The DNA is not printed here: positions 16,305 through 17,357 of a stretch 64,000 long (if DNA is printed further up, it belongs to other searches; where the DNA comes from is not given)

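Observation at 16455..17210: Heme-oxygenase-like diiron enzyme with a full ligand set, isolated in the variable region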

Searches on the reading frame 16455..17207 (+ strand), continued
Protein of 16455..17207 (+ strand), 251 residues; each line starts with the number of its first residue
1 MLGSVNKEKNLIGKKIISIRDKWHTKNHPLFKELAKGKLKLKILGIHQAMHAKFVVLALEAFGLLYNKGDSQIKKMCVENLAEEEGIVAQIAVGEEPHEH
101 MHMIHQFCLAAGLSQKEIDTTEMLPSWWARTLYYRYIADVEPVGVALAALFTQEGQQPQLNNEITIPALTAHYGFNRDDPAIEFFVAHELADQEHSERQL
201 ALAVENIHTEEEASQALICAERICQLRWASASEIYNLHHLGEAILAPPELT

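Call 10: find_encoding_contigs(protein=P0029, flank=8000, max_places=3)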
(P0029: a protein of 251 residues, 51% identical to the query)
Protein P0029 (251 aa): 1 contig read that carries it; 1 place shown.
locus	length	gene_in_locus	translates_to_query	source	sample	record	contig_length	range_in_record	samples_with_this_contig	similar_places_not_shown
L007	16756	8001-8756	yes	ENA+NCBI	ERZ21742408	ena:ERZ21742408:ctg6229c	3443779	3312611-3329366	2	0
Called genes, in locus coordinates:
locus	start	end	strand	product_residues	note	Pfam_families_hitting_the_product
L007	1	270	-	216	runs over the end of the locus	PF01527:HTH_Tnp_1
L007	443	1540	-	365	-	PF01425:Amidase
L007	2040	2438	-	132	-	-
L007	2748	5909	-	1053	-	PF00873:ACR_tran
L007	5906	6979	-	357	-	PF25973:BSH_CzcB, PF25954:Beta-barrel_RND_2 (weak)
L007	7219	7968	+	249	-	-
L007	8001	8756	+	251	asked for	PF14518:Haem_oxygenas_2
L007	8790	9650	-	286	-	PF01557:FAA_hydrolase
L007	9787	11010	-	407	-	PF07690:MFS_1, PF12832:MFS_1_like, PF07690:MFS_1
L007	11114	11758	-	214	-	PF03167:UDG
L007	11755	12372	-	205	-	PF01936:NYN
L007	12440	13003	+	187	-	PF01288:HPPK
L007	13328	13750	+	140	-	PF01192:RNA_pol_Rpb6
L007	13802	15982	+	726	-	PF01966:HD, PF13328:HD_4, PF04607:RelA_SpoT, PF02824:TGS, PF19296:RelA_AH, PF28438:RelA_RIS, PF13291:ACT_4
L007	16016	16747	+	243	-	PF03740:PdxJ, PF01261:AP_endonuc_2 (faint)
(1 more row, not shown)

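Call 11: find_encoding_contigs(protein=P0012, flank=6000, max_places=2)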
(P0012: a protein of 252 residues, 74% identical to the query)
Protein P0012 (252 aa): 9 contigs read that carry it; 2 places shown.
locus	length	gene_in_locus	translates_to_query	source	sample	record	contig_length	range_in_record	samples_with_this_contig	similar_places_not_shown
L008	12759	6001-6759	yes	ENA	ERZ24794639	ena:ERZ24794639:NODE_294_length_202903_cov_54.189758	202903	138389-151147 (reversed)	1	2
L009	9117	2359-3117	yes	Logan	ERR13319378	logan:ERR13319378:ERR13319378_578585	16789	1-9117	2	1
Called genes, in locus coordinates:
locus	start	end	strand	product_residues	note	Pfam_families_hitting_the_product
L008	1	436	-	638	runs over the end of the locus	PF00027:cNMP_binding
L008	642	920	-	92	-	-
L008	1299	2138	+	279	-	PF03446:NAD_binding_2, PF14833:NAD_binding_11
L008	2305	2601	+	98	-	-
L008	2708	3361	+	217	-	PF01323:DSBA, PF13743:Thioredoxin_5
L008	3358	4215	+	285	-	PF02678:Pirin, PF05726:Pirin_C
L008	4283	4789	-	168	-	PF05163:DinB, PF12867:DinB_2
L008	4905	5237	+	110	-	PF01022:HTH_5, PF12840:HTH_20, PF01047:MarR (weak)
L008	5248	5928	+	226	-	PF05988:DUF899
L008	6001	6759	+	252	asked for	PF14518:Haem_oxygenas_2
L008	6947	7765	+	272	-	PF00669:Flagellin_N, PF00700:Flagellin_C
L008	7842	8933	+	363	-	PF01070:FMN_dh, PF03060:NMO (weak), PF00478:IMPDH (weak), PF01070:FMN_dh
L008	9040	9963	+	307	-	PF00753:Lactamase_B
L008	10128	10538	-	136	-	-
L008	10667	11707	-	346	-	PF02668:TauD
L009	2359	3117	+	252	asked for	PF14518:Haem_oxygenas_2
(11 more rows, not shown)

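Call 12: find_encoding_contigs(protein=P0016, flank=6000, max_places=2)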
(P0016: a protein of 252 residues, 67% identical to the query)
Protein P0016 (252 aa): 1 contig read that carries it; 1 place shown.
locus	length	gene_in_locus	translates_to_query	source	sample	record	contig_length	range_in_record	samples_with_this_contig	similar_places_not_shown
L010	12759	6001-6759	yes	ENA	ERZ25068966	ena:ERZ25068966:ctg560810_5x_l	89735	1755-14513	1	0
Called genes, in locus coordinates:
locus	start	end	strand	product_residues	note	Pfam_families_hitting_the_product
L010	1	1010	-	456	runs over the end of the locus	PF01436:NHL (faint)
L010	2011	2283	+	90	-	PF13192:Thioredoxin_3 (weak)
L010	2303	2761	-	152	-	PF00072:Response_reg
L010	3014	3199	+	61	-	-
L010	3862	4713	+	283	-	-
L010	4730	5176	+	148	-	PF13567:DUF4131 (weak), PF19649:DUF6152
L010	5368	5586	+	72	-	PF13676:TIR_2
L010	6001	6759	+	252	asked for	PF14518:Haem_oxygenas_2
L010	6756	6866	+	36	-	-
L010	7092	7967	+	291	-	PF00491:Arginase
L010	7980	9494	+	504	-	PF01979:Amidohydro_1, PF07969:Amidohydro_3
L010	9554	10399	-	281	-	-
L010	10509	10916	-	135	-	PF19649:DUF6152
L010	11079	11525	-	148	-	-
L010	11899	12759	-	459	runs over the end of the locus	PF00753:Lactamase_B, PF00581:Rhodanese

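Call 13: find_encoding_contigs(protein=P0036, flank=6000, max_places=2)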
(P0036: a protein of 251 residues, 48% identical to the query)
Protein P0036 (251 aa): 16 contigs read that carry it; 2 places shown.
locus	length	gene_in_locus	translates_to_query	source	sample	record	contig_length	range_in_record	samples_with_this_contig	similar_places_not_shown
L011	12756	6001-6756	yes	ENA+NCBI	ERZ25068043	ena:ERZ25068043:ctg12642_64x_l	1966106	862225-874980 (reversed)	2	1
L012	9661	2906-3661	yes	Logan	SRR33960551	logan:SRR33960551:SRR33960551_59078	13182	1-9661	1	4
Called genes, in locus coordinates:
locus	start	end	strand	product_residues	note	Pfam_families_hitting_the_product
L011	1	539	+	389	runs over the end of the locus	PF04107:GCS2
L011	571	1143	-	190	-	-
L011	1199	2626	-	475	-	PF00171:Aldedh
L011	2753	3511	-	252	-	-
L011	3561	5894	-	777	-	PF01315:Ald_Xan_dh_C, PF02738:MoCoBD_1, PF20256:MoCoBD_2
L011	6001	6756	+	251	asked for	PF03070:TENA_THI-4 (faint), PF14518:Haem_oxygenas_2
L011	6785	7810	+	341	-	PF04909:Amidohydro_2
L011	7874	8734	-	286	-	PF01557:FAA_hydrolase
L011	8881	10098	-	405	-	PF07690:MFS_1, PF12832:MFS_1_like, PF07690:MFS_1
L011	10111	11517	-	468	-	PF00120:Gln-synt_C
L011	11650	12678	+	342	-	PF00355:Rieske, PF19112:VanA_C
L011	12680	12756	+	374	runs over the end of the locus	PF01717:Meth_synt_2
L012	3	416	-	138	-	?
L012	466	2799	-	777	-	PF01315:Ald_Xan_dh_C, PF02738:MoCoBD_1, PF20256:MoCoBD_2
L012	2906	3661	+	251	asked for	PF03070:TENA_THI-4 (faint), PF14518:Haem_oxygenas_2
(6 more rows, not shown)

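Call 14: find_encoding_contigs(protein=P0048, flank=6000, max_places=2)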
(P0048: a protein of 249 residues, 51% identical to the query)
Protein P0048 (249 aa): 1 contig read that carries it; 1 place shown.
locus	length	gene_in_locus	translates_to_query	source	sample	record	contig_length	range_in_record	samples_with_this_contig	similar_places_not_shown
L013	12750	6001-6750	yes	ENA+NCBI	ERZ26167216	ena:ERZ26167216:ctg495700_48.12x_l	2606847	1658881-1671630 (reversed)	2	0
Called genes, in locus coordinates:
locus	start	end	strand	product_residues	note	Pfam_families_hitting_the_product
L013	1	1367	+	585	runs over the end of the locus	PF02776:TPP_enzyme_N, PF02775:TPP_enzyme_C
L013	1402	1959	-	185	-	PF00903:Glyoxalase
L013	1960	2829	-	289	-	PF02668:TauD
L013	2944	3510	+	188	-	-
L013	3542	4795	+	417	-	PF07690:MFS_1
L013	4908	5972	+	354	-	PF04909:Amidohydro_2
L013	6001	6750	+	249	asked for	PF03070:TENA_THI-4, PF14518:Haem_oxygenas_2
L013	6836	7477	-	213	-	PF00857:Isochorismatase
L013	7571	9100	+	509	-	PF20695:UbiD_N, PF01977:UbiD, PF20696:UbiD_C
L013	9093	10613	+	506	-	PF00501:AMP-binding, PF13193:AMP-binding_C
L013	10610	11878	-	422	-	PF00355:Rieske, PF19301:LigXa_C (faint)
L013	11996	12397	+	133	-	PF01042:Ribonuc_L-PSP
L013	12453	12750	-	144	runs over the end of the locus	PF00903:Glyoxalase, PF12681:Glyoxalase_2 (faint), PF22677:Ble-like_N (weak), PF13669:Glyoxalase_4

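Call 19: find_related_loci(query=A1, collection=genome_contigs, flank=10000)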
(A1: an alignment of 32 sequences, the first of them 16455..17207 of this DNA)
Query A1 (251 aa) in genome_contigs; peptide patterns used: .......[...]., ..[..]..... (x = any residue, [..] = any of these).
527 stretches matched a pattern; 413 encode a relative of the query (tblastn E <= 1e-3); the best 80 are kept; 80 distinct loci.
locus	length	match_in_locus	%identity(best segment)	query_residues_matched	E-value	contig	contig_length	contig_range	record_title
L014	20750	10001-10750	84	1-250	2e-144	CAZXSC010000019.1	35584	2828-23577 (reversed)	MAG TPA_asm: uncultured Rhodospirillaceae bacterium isolate SRP077602_co4_671 genome assembly, contig: NODE_1828_length_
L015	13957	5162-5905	73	4-251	2e-127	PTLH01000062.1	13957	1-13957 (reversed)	MAG: Alphaproteobacteria bacterium MarineAlpha3_Bin6 CFH07_62, whole genome shotgun sequence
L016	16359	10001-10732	68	4-247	1e-115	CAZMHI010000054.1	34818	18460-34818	MAG TPA_asm: uncultured Rhodospirillaceae bacterium isolate SRP077602_co11_112 genome assembly, contig: NODE_1020_length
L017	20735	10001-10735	66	4-248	5e-115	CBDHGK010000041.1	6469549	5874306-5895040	MAG: Terriglobia bacterium isolate 84b8e350-4f48-457e-9b40-e15a848d33f6 genome assembly, contig: contig_33, whole genome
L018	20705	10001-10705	70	9-243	1e-114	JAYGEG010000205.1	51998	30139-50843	MAG: Rhodospirillales bacterium isolate OC3_3000m_MAG_266 OC3_3000m_contig_225451, whole genome shotgun sequence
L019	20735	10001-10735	65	4-248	2e-113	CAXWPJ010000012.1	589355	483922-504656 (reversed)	MAG: Terriglobia bacterium isolate 1b16e62b-751d-475c-a58a-de564b65d07b genome assembly, contig: contig_12, whole genome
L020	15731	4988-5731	49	1-247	3e-85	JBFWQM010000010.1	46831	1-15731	MAG: Rhodospirillaceae bacterium isolate CA_2019_TPBF_183 NODE_4879_length_46831_cov_8.606822_TPBF, whole genome shotgun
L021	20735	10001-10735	52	3-247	2e-80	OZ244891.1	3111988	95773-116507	MAG: Alphaproteobacteria bacterium isolate e7b8784a-d0b7-4d7c-aae0-ac4051ab9044 genome assembly, chromosome: 1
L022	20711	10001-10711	51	12-248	2e-80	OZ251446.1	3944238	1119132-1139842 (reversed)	MAG: Alphaproteobacteria bacterium isolate 4a82845b-346e-4bd1-b170-acd391575f3a genome assembly, chromosome: 1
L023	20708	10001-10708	51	12-248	4e-80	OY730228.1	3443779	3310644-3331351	MAG: Alphaproteobacteria bacterium isolate 64c7ca25-a9be-4dae-95e9-b727d493ec1e genome assembly, chromosome: 1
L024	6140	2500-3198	50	15-248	7e-79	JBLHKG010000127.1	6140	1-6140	MAG: Alphaproteobacteria bacterium isolate 3300054698_176 Ga0535670_0029883, whole genome shotgun sequence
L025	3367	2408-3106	50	16-250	1e-78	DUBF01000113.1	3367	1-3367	MAG TPA_asm: Rhodospirillales bacterium isolate UWMA-0295 NODE_35783_length_3367_cov_0.086903, whole genome shotgun sequ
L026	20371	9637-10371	51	3-247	1e-78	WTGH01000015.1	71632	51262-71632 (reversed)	MAG: Rhodospirillaceae bacterium isolate CO36386bin_9 NODE_232_length_71632_cov_38.486567, whole genome shotgun sequence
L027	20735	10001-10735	50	3-247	2e-78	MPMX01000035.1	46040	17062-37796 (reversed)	MAG: Rhodospirillaceae bacterium bin65 NODE_1336_length_46040_cov_17.1993_ID_2671, whole genome shotgun sequence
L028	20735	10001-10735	50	3-247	1e-77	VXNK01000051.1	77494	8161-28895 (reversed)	MAG: Rhodospirillaceae bacterium isolate SB0661_bin_7 NODE_411_length_77494_cov_33.916838, whole genome shotgun sequence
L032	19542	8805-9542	47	3-251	7e-77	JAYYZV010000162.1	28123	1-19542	MAG: Pseudomonadota bacterium isolate XB_MAG1168 DB_MAG1168_0162, whole genome shotgun sequence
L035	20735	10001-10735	50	3-247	1e-76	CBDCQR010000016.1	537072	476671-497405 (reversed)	MAG: Alphaproteobacteria bacterium isolate 0c7eebbd-8401-49bd-bf8d-b91b5e99145f genome assembly, contig: contig_16, whol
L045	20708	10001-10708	49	12-248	5e-75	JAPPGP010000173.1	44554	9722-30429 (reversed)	MAG: Defluviicoccus sp. isolate RHO1_bin_59 NODE_1726_length_44554_cov_34.070541, whole genome shotgun sequence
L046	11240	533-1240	50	12-248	6e-75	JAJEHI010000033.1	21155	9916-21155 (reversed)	MAG: Defluviicoccus sp. isolate p16x60bins.37 k141_645463, whole genome shotgun sequence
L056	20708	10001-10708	49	12-248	5e-74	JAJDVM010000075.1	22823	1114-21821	MAG: Defluviicoccus sp. isolate jk18x22bins.41 k141_318654, whole genome shotgun sequence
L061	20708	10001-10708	49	12-248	2e-73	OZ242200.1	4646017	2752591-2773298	MAG: Alphaproteobacteria bacterium isolate c7213ef7-7b21-4b7f-b524-caa2f272e1da genome assembly, chromosome: 1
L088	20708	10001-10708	50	12-248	5e-72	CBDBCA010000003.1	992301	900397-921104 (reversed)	MAG: Alphaproteobacteria bacterium isolate 48c0c1bc-ee5b-4fda-b559-4fcb29a961b4 genome assembly, contig: contig_3, whole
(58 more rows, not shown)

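Call 24: search_protein_families(library=pfam, proteins=[L046:5776-7221:-, L056:16386-17630:+, L061:4254-5180:+, L088:10882-12285:-, L045:11823-12806:-, L026:10804-11580:+, L026:8134-9513:+, L035:13618-14565:-, L061:8659-9903:+, L032:11797-13479:-], max_evalue=0.00001)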
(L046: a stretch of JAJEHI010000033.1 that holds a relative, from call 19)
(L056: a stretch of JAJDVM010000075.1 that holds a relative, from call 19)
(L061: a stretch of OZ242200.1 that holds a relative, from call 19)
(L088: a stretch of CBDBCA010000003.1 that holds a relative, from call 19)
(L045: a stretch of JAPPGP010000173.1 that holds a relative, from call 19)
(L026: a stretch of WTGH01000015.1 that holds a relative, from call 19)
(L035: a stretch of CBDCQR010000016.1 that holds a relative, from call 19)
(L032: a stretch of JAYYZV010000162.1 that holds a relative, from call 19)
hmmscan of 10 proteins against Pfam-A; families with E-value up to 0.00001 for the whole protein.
L046:5776-7221:- (481 aa): 1 family
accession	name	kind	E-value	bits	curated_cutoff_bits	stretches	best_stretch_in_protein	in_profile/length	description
PF00120.29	Gln-synt_C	-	2.8e-99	332.9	24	1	134-477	2-344/344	Glutamine synthetase, catalytic domain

L056:16386-17630:+ (414 aa): 2 families
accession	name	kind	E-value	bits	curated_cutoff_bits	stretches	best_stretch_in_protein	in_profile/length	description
PF19112.6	VanA_C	-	2e-38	132.9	23.5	1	215-409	1-193/193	Vanillate O-demethylase oxygenase C-terminal domain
PF00355.32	Rieske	-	4.7e-22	78.1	20.3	1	81-163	2-85/88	Rieske [2Fe-2S] domain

L061:4254-5180:+ (308 aa): 0 families

L088:10882-12285:- (467 aa): 3 families
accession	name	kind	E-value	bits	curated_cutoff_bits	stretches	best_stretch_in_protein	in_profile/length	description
PF01977.22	UbiD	-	7.2e-64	215.2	23.3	1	99-296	3-204/206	3-octaprenyl-4-hydroxybenzoate carboxy-lyase Rift-related domain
PF20696.2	UbiD_C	-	3.7e-23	82.3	24.2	1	326-435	22-127/127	3-octaprenyl-4-hydroxybenzoate carboxy-lyase C-terminal domain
PF20695.2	UbiD_N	-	4.4e-08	33.5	24.3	1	11-87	2-75/78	3-octaprenyl-4-hydroxybenzoate carboxy-lyase N-terminal domain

L045:11823-12806:- (327 aa): 1 family
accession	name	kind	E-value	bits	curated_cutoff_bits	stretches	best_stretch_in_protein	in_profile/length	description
PF01557.24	FAA_hydrolase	-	5.7e-50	170.4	23.9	1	120-322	1-212/214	Fumarylacetoacetate (FAA) hydrolase C-terminal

L026:10804-11580:+ (258 aa): 0 families

L026:8134-9513:+ (459 aa): 5 families
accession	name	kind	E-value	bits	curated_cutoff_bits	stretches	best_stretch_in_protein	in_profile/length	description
PF07992.20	Pyr_redox_2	-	1.2e-69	235.4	26.1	1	7-318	2-291/291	Pyridine nucleotide-disulphide oxidoreductase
PF02852.28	Pyr_redox_dim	-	1.4e-37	128.7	25.3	1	338-446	1-109/110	Pyridine nucleotide-disulphide oxidoreductase, dimerisation domain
PF00070.33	Pyr_redox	-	3.1e-19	69.7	22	1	169-235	1-67/82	Pyridine nucleotide-disulphide oxidoreductase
PF13738.12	Pyr_redox_3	-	1e-09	38.5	30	1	129-302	122-305/305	Pyridine nucleotide-disulphide oxidoreductase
PF12831.13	FAD_oxidored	-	3.7e-06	26.9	27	0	7-50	1-45/416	FAD dependent oxidoreductase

L035:13618-14565:- (315 aa): 0 families

L061:8659-9903:+ (414 aa): 0 families

L032:11797-13479:- (560 aa): 3 families
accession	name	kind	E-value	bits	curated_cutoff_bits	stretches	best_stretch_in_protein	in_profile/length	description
PF02775.26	TPP_enzyme_C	-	6.3e-43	146.6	21.9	1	391-536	1-150/151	Thiamine pyrophosphate enzyme, C-terminal TPP binding domain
PF02776.23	TPP_enzyme_N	-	2.6e-34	118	26.8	1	11-126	2-117/119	Thiamine pyrophosphate enzyme, N-terminal TPP binding domain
PF00205.28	TPP_enzyme_M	-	6.6e-29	100.8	30.4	1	198-333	2-135/137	Thiamine pyrophosphate enzyme, central domain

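Call 25: search_solved_structures(query=A1, max_evalue=10, show_alignments=2)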
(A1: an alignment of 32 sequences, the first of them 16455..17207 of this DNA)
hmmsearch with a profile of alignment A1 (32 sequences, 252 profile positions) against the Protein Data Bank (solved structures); distinct sequences matched with E-value up to 10: 6.
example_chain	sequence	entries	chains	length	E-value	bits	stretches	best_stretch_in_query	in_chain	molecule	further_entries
9pj4_A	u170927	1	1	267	8e-17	64.5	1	8-238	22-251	4-aminobenzoate synthase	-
1rcw_A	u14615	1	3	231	1.3e-13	54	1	20-218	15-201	CT610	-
8va9_A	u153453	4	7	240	1.3e-13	53.9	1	19-217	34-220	4-aminobenzoate synthase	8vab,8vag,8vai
4lqx_A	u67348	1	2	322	0.00041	22.9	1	29-217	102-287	TENA/THI-4 domain-containing protein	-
3dde_A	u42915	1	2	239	0.0057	19.1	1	180-242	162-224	TENA/THI-4 protein, Domain of Unknown Function with a Heme Oxygenase-like Fold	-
2qzc_A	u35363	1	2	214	0.093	15.1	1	13-73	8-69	Transcriptional activator TenA-1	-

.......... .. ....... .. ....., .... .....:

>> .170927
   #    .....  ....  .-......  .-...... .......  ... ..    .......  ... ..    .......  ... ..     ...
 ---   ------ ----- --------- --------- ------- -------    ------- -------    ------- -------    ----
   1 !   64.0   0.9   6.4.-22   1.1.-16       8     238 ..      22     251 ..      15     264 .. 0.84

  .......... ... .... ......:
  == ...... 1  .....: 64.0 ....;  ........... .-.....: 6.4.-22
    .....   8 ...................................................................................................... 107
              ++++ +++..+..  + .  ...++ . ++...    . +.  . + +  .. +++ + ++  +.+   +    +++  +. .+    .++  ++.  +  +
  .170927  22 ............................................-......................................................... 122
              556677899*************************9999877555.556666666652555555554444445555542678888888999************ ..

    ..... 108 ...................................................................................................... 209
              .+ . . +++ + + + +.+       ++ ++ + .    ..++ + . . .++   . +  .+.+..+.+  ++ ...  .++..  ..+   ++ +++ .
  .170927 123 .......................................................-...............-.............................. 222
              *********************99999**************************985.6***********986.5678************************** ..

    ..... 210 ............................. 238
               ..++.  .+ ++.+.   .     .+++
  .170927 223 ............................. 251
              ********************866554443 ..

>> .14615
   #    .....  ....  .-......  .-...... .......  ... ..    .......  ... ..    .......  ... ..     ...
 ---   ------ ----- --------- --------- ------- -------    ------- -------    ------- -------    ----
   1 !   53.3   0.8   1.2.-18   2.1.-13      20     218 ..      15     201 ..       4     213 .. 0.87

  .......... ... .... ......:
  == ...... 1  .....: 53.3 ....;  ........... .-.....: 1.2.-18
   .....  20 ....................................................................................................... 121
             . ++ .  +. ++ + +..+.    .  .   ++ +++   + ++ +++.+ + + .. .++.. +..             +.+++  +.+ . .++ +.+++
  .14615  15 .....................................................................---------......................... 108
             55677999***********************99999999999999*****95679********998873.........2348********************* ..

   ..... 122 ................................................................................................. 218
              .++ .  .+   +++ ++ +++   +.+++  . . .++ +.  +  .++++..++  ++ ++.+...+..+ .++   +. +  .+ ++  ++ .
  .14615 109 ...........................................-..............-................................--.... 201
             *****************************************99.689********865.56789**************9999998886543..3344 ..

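Call 32: predict_structure(alignment_id=A1)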
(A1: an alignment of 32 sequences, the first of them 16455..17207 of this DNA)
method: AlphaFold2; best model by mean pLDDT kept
length: 251 residues; sequences in the alignment: 32
mean_pLDDT: 90.5   pTM: 0.86
mean pLDDT of the five models: 90.5, 90.2, 89.3, 88.9, 88.5
residues with pLDDT >= 90: 194; 70-90: 34; 50-70: 17; < 50: 6
segments of 3 or more residues with pLDDT < 50: 1-3
pLDDT, mean of each block of 10 residues (from residue 1): 61 97 97 98 98 92 94 91 69 60 95 97 96 97 97 93 98 96 91 86 96 98 98 96 75 52
secondary structure, 60 per line:
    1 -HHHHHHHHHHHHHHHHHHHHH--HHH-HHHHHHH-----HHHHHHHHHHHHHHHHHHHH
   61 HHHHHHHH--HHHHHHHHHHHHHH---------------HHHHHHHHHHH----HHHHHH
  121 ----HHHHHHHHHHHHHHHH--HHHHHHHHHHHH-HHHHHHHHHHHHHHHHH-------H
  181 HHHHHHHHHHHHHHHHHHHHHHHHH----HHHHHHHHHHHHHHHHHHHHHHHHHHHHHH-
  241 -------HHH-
elements in order: H2-22 H29-35 H41-68 H71-84 H100-110 H115-120 H125-140 H143-154 H156-172 H180-205 H210-239
